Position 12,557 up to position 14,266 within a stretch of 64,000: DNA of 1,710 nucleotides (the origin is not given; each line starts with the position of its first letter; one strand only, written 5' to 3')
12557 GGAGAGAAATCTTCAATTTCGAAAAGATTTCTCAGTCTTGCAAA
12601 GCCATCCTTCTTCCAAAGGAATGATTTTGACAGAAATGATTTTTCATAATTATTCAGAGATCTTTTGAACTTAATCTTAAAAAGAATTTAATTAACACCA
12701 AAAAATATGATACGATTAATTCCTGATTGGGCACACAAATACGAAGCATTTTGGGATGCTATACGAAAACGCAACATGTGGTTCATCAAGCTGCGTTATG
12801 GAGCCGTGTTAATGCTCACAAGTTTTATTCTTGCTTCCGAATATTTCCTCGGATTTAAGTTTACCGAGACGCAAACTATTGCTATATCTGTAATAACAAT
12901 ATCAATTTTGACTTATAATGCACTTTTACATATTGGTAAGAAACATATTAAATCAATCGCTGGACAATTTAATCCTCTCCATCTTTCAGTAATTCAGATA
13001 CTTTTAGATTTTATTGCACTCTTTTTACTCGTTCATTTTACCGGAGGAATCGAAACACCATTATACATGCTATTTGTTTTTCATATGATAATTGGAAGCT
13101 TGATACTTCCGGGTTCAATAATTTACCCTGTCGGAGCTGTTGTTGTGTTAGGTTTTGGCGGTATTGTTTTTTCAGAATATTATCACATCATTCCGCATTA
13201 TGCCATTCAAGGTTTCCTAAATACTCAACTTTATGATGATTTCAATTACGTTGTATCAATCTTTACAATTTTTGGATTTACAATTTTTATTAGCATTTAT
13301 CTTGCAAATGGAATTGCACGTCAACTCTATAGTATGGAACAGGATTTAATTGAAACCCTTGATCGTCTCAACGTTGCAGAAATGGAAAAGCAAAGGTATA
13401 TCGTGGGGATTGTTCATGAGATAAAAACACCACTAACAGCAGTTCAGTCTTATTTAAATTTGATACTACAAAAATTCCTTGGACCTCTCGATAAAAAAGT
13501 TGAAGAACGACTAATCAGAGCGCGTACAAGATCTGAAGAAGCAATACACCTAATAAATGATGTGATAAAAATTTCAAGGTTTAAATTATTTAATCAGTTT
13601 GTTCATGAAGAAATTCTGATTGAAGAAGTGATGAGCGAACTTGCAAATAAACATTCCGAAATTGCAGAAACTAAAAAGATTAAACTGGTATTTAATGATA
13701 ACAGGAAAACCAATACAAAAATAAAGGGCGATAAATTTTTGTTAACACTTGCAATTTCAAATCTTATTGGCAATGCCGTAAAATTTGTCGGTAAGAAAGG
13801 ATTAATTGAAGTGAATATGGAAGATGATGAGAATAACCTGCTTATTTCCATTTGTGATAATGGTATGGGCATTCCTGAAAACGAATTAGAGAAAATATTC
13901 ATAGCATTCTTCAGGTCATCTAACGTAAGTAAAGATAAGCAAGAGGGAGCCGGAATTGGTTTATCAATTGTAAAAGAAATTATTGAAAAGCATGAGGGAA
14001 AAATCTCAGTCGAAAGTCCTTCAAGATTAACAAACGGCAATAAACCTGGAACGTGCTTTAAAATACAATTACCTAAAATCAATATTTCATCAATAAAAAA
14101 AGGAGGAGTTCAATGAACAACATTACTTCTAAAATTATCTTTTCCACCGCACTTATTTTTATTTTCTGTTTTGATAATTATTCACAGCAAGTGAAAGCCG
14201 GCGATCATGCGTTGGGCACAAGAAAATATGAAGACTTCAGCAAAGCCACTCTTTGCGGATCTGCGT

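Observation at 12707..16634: Translationally coupled operon: polytopic histidine kinase + multiheme cytochrome c + Cyc2-like cytochrome-porin fusion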

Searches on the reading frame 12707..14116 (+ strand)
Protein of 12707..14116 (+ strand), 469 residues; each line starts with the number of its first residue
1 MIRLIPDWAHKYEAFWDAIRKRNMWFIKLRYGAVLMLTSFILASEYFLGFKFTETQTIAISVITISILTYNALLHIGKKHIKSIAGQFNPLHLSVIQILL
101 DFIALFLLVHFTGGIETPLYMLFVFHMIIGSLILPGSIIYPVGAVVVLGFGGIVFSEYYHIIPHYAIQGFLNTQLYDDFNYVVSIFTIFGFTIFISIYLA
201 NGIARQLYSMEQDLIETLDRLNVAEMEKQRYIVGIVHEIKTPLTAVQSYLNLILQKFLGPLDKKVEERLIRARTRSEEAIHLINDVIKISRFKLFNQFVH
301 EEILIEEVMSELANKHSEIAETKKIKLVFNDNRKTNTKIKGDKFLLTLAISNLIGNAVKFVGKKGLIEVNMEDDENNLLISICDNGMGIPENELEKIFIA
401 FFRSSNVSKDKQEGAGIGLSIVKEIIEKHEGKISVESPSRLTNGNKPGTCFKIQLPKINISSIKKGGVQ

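Call 3: search_protein_families(library=pfam, proteins=[window:12707-14116:+], max_evalue=0.1)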
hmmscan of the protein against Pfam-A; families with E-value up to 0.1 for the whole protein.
window:12707-14116:+ (469 aa): 6 families
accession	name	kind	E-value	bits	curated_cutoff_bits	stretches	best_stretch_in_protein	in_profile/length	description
PF02518.31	HATPase_c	-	3.1e-25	89.2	26.4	1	342-457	2-109/111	Histidine kinase-, DNA gyrase B-, and HSP90-like ATPase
PF00512.31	HisKA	-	8.3e-09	35.8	26.9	1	231-291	5-62/66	His Kinase A (phospho-acceptor) domain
PF14501.12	HATPase_c_5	-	5.8e-07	29.8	22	1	346-438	6-91/102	GHKL domain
PF25323.1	6TM_PilS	-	2.2e-05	24.7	27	1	16-187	4-175/189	PilS-like transmembrane domain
PF13589.12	HATPase_c_3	-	0.00035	21.1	25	1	349-418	6-76/137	Histidine kinase-, DNA gyrase B-, and HSP90-like ATPase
PF13581.12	HATPase_c_2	-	0.055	13.9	27.4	1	346-429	32-112/127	Histidine kinase-like ATPase domain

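Call 4: search_protein_families(library=ncbifam, proteins=[window:12707-14116:+], max_evalue=0.1)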
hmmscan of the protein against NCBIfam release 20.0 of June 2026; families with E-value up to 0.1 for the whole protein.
window:12707-14116:+ (469 aa): 86 families (the best 25 are shown)
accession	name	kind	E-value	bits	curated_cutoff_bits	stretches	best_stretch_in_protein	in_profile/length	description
NF033092.0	HK_WalK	equivalog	6.6e-40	137.3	725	1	224-456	368-593/594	cell wall metabolism sensor histidine kinase WalK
TIGR02966.1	phoR_proteo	equivalog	5.2e-39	134.2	334.2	1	212-438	96-322/333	phosphate regulon sensor histidine kinase PhoR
NF046044.1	PnpS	equivalog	2.1e-38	132.3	400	1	224-456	166-390/390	two-component system histidine kinase PnpS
NF008312.0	PRK11100.1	equivalog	6.7e-35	120.8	356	1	229-437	257-460/477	two-component system sensor histidine kinase CreC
NF033091.0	HK_VanS_ACDEFG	equivalog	7.2e-35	120.5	400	1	203-440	49-284/293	vancomycin resistance histidine kinase VanS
NF007007.0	PRK09470.1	equivalog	1.3e-34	119.9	486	1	215-437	235-445/463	envelope stress sensor histidine kinase CpxA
NF041735.1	hist_kin_RppB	equivalog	1.5e-34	119.6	400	1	229-456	217-438/438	two-component system sensor histidine kinase RppB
NF047874.1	MASE3_PAS_HK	subfamily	1.6e-32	113.1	560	1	217-461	387-628/655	MASE3 domain-containing sensor histidine kinase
TIGR01386.1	cztS_silS_copS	subfamily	2.5e-31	109.1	292.55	1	205-440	218-448/457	heavy metal sensor histidine kinase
NF008302.0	PRK11091.1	equivalog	6.5e-31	107.3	838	1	219-457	274-505/779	aerobic respiration two-component sensor histidine kinase ArcB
NF006800.0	PRK09303.1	equivalog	4.7e-30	104.8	342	1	210-456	137-376/383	histidine kinase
NF033093.1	HK_VicK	exception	8.9e-30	103.7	680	1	224-438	205-422/448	cell wall metabolism sensor histidine kinase VicK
NF008468.0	PRK11360.1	equivalog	1.7e-28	99.4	646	1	231-457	399-608/616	two-component system sensor histidine kinase AtoS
NF040691.1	MtrAB_MtrB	equivalog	5.1e-28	98.3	450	1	204-460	247-495/507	MtrAB system histidine kinase MtrB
NF045911.1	TCSHisKinNblS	equivalog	6.3e-28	97.5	1000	1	227-437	387-606/621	two-component system sensor histidine kinase NblS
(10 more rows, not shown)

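Call 56: find_homologous_proteins(query=window:12707-14116:+)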
Query window:12707-14116:+ (469 aa): 4280 proteins with E <= 0.001 among 8000 candidates; the best 120 are listed.
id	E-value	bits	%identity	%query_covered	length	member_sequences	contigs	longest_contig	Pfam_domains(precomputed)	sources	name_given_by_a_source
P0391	1.4e-290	982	96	100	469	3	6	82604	PF25323.3,PF02518.32,PF00512.32,PF14501.13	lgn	-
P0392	2.2e-256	869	85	100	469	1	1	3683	PF25323.3,PF02518.32,PF00512.32,PF14501.13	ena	-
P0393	5.0e-254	861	84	98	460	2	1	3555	PF02518.32,PF00512.32,PF14501.13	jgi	jgi:signal transduction histidine kinase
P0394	3.4e-248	842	82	98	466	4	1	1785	PF25323.3,PF02518.32,PF00512.32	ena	-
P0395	1.9e-246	837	80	100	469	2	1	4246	PF02518.32,PF00512.32,PF14501.13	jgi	-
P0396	2.1e-246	836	81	100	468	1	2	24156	PF02518.32,PF00512.32,PF14501.13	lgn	-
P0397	3.9e-246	835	79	100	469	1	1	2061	PF25323.3,PF02518.32,PF00512.32,PF14501.13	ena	-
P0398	5.6e-246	835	79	100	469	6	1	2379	PF02518.32,PF00512.32,PF14501.13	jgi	-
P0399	5.8e-246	835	81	100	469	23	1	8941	PF02518.32,PF00512.32,PF14501.13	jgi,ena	-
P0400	1.0e-244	831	79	100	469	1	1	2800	PF25323.3,PF02518.32,PF00512.32,PF14501.13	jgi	jgi:signal transduction histidine kinase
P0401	1.0e-244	831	79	100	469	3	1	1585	PF02518.32,PF00512.32,PF13589.13,PF14501.13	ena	-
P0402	1.5e-244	830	79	100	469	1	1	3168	PF25323.3,PF02518.32,PF00512.32,PF14501.13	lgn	-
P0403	1.8e-242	823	80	100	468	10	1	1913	PF25323.3,PF02518.32,PF00512.32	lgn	-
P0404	2.1e-241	820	80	99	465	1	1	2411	PF25323.3,PF02518.32,PF00512.32,PF14501.13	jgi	jgi:signal transduction histidine kinase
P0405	9.7e-240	814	77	100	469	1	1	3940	PF25323.3,PF02518.32,PF00512.32,PF14501.13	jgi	jgi:signal transduction histidine kinase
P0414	3.0e-230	783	75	100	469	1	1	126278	PF25323.3,PF02518.32,PF00512.32,PF14501.13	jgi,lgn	jgi:signal transduction histidine kinase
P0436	7.3e-161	554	57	98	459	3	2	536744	PF02518.32,PF00512.32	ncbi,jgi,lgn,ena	jgi:signal transduction histidine kinase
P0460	7.1e-157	541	55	97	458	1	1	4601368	PF25323.3,PF02518.32,PF00512.32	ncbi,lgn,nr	ncbi:MAG: HAMP domain-containing histidine kinase [Ignavibacteriales bacterium]|nr:MAG: HAMP domain-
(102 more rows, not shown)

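Call 58: find_encoding_contigs(protein=P0414, flank=6000, max_places=1)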
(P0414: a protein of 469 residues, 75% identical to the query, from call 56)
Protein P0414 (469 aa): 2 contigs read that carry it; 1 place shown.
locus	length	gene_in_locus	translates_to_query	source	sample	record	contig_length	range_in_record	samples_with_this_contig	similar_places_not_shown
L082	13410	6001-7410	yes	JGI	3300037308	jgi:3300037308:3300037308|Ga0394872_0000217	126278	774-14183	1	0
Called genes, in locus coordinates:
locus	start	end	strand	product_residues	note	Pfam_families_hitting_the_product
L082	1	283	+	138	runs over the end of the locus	PF00072:Response_reg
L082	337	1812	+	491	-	PF00072:Response_reg, PF00512:HisKA, PF02518:HATPase_c, PF14501:HATPase_c_5 (faint)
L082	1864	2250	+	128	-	PF00072:Response_reg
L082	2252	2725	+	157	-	PF01257:2Fe-2S_thioredx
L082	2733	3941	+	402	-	PF01512:Complex1_51K, PF10589:NADH_4Fe-4S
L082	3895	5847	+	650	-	PF13510:Fer2_4, PF00111:Fer2 (weak), PF10588:NADH-G_4Fe-4S_3, PF22117:Fer4_Nqo3, PF12838:Fer4_7 (weak), PF02906:Fe_hyd_lg_C, PF02256:Fe_hyd_SSU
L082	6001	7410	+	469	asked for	PF25323:6TM_PilS (weak), PF00512:HisKA, PF02518:HATPase_c, PF14501:HATPase_c_5 (weak)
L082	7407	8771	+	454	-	PF14522:Cytochrome_C7 (faint), PF13435:Cytochrome_C554 (weak), PF03264:Cytochrom_NNT (weak)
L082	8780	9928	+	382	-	-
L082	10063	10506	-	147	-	PF06803:DUF1232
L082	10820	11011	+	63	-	-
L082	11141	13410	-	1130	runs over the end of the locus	PF00989:PAS (weak), PF08448:PAS_4 (weak), PF00989:PAS, PF13426:PAS_9, PF08447:PAS_3, PF00512:HisKA, PF02518:HATPase_c, PF00072:Response_reg, +3 more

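Call 59: find_encoding_contigs(protein=P0460, flank=6000, max_places=1)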
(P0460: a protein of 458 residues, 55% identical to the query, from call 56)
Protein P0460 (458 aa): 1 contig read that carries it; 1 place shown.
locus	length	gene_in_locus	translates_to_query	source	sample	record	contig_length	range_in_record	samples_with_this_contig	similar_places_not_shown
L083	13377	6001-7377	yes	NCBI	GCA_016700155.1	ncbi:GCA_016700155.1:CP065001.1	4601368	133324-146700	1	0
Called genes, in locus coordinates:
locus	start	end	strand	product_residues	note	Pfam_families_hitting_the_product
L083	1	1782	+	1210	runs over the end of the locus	PF08126:Propeptide_C25, PF01364:Peptidase_C25, PF00041:fn3 (weak), PF18962:Por_Secre_tail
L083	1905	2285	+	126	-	PF00072:Response_reg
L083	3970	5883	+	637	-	PF00111:Fer2, PF13510:Fer2_4, PF10588:NADH-G_4Fe-4S_3, PF12838:Fer4_7 (weak), PF13187:Fer4_9 (weak), PF22117:Fer4_Nqo3, PF02906:Fe_hyd_lg_C, PF02256:Fe_hyd_SSU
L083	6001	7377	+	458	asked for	PF25323:6TM_PilS (weak), PF00512:HisKA, PF02518:HATPase_c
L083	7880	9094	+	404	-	PF02350:Epimerase_2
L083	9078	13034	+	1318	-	PF10096:DUF2334, PF08532:Glyco_hydro_42M (faint)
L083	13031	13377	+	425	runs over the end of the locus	PF13506:Glyco_transf_21, PF00535:Glycos_transf_2, PF10111:Glyco_tranf_2_2 (weak), PF13641:Glyco_tranf_2_3, PF13632:Glyco_trans_2_3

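Call 60: find_encoding_contigs(protein=P0436, flank=6000, max_places=1)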
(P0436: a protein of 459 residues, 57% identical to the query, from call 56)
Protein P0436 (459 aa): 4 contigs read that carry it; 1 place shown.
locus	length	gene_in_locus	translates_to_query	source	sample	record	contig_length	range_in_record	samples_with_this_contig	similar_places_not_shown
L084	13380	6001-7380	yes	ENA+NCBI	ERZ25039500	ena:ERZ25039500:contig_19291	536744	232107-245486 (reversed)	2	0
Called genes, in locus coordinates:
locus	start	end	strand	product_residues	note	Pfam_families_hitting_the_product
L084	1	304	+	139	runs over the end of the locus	PF00072:Response_reg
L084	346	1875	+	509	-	PF00072:Response_reg, PF13426:PAS_9 (weak), PF00512:HisKA, PF02518:HATPase_c, PF13581:HATPase_c_2 (faint)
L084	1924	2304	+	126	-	PF00072:Response_reg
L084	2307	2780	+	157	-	PF01257:2Fe-2S_thioredx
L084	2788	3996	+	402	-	PF01512:Complex1_51K, PF10589:NADH_4Fe-4S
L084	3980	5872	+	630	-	PF00111:Fer2 (weak), PF13510:Fer2_4, PF10588:NADH-G_4Fe-4S_3, PF22117:Fer4_Nqo3, PF12838:Fer4_7 (weak), PF02906:Fe_hyd_lg_C, PF02256:Fe_hyd_SSU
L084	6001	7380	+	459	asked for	PF00512:HisKA, PF02518:HATPase_c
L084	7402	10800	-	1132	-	PF00989:PAS (weak), PF13426:PAS_9, PF00989:PAS, PF13426:PAS_9, PF08447:PAS_3, PF00512:HisKA, PF02518:HATPase_c, PF00072:Response_reg, +3 more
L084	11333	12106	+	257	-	PF02405:MlaE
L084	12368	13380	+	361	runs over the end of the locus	PF01063:Aminotran_4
